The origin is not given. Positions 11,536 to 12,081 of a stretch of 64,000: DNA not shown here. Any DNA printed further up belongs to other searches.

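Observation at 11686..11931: Archaeal-histone-like histone-fold protein encoded among Zn-ribbon mini-genes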

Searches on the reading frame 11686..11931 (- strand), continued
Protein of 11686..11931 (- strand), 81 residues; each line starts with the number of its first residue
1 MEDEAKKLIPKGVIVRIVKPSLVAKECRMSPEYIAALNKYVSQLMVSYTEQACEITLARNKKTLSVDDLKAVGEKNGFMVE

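Call 62: search_protein_families(library=pfam, alignment_id=A5, max_evalue=0.01)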
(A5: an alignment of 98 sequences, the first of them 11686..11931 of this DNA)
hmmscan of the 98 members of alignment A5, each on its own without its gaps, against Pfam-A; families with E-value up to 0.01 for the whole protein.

A. member 1, window:11686-11931:- (81 aa): 2 families
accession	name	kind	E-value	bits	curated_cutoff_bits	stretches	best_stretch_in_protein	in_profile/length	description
PF00808.29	CBFD_NFYB_HMF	-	4.4e-05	24.1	21.4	1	9-71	3-63/65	Histone-like transcription factor (CBF/NF-Y) and archaeal histone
PF00125.30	Histone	-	0.00013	22.7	26.4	1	5-71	49-117/122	Core histone H2A/H2B/H3/H4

B. families by the number of members that match (of 98 scanned): 68 families (the first 25 are shown)
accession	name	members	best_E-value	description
PF13489.12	Methyltransf_23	3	9.5e-14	Methyltransferase domain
PF08241.18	Methyltransf_11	3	9.1e-13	Methyltransferase domain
PF13649.12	Methyltransf_25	3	9.7e-10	Methyltransferase domain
PF08242.18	Methyltransf_12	3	1.2e-09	Methyltransferase domain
PF13847.12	Methyltransf_31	2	1.4e-06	Methyltransferase domain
PF14471.11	DUF4428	2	8.7e-05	Domain of unknown function (DUF4428)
PF07021.18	MetW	2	0.0001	Methionine biosynthesis protein MetW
PF04446.17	Thg1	1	5.1e-33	tRNAHis guanylyltransferase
PF10127.15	RlaP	1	2.6e-19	RNA repair pathway DNA polymerase beta family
PF02732.21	ERCC4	1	7.3e-17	ERCC4 domain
PF12796.13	Ank_2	1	3.5e-16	Ankyrin repeats (3 copies)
PF13637.12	Ank_4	1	5e-16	Ankyrin repeats (many copies)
PF00132.30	Hexapep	1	1.6e-14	Bacterial transferase hexapeptide (six repeats)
PF00023.36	Ank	1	6.6e-13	Ankyrin repeat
PF12826.13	HHH_2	1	2.3e-11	Helix-hairpin-helix motif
PF00808.29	CBFD_NFYB_HMF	1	4.4e-05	Histone-like transcription factor (CBF/NF-Y) and archaeal histone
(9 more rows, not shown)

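Call 101: search_dna_similar(query=window:11686-11931:-, collection=plasmids, mode=protein, max_evalue=1, max_rows=10)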
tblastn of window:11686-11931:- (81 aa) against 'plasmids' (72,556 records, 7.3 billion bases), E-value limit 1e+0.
No match.

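Call 102: fold_search(model_id=the predicted structure, library=viral)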
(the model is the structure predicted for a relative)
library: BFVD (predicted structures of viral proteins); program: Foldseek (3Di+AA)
matches with E <= 10: 85; with E <= 0.001: 0
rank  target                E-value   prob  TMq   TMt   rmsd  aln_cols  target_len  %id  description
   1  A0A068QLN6            1.9e-02  1.00  0.59  0.35   6.5        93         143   15  Histone H2A-like protein [Armadillidium vulgare iridescent virus]
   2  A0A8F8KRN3            3.2e-02  1.00  0.62  0.44   9.8        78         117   17  Histone H4 [Clandestinovirus]
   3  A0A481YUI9            5.3e-02  1.00  0.55  0.42   1.7        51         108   27  Histone-like protein [Marseillevirus LCMAC102]
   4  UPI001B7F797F         5.6e-02  1.00  0.61  0.47   2.5        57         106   18  (no name look-up for this kind of identifier)
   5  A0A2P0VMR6            6.0e-02  0.99  0.57  0.36  10.3        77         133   18  Putative TATA-box binding protein associated factor 12 superfamily protein [Tetraselmis virus 1]
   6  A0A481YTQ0            1.6e-01  1.00  0.58  0.15   1.6        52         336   17  Histone 2A-domain-containing protein [Marseillevirus LCMAC102]
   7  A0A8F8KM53            1.9e-01  1.00  0.58  0.36   2.1        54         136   20  Histone H3 [Clandestinovirus]
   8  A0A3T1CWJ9            2.0e-01  0.96  0.59  0.27  10.8        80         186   20  Histone H2B [Acanthamoeba castellanii medusavirus J1]
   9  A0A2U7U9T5            3.3e-01  0.99  0.55  0.23   1.0        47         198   11  Histone H2B domain containing protein [Pandoravirus quercus]
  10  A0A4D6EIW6            3.7e-01  0.99  0.55  0.14   1.0        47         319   11  Histone H2B domain containing protein [Pandoravirus celtis]
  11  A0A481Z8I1            4.0e-01  0.87  0.59  0.24   9.9        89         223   11  Histone-like protein [Pithovirus LCPAC304]
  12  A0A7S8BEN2            4.2e-01  0.84  0.53  0.20   8.6        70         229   20  Histone H2A [Medusavirus stheno T3]
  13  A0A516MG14            5.4e-01  0.38  0.36  0.37   4.1        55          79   24  (no name in the UniProt tables at hand)
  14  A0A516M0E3            6.5e-01  0.77  0.52  0.48   3.7        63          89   11  (no name in the UniProt tables at hand)
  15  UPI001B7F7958         1.1e+00  0.89  0.58  0.49   1.8        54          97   13  (no name look-up for this kind of identifier)
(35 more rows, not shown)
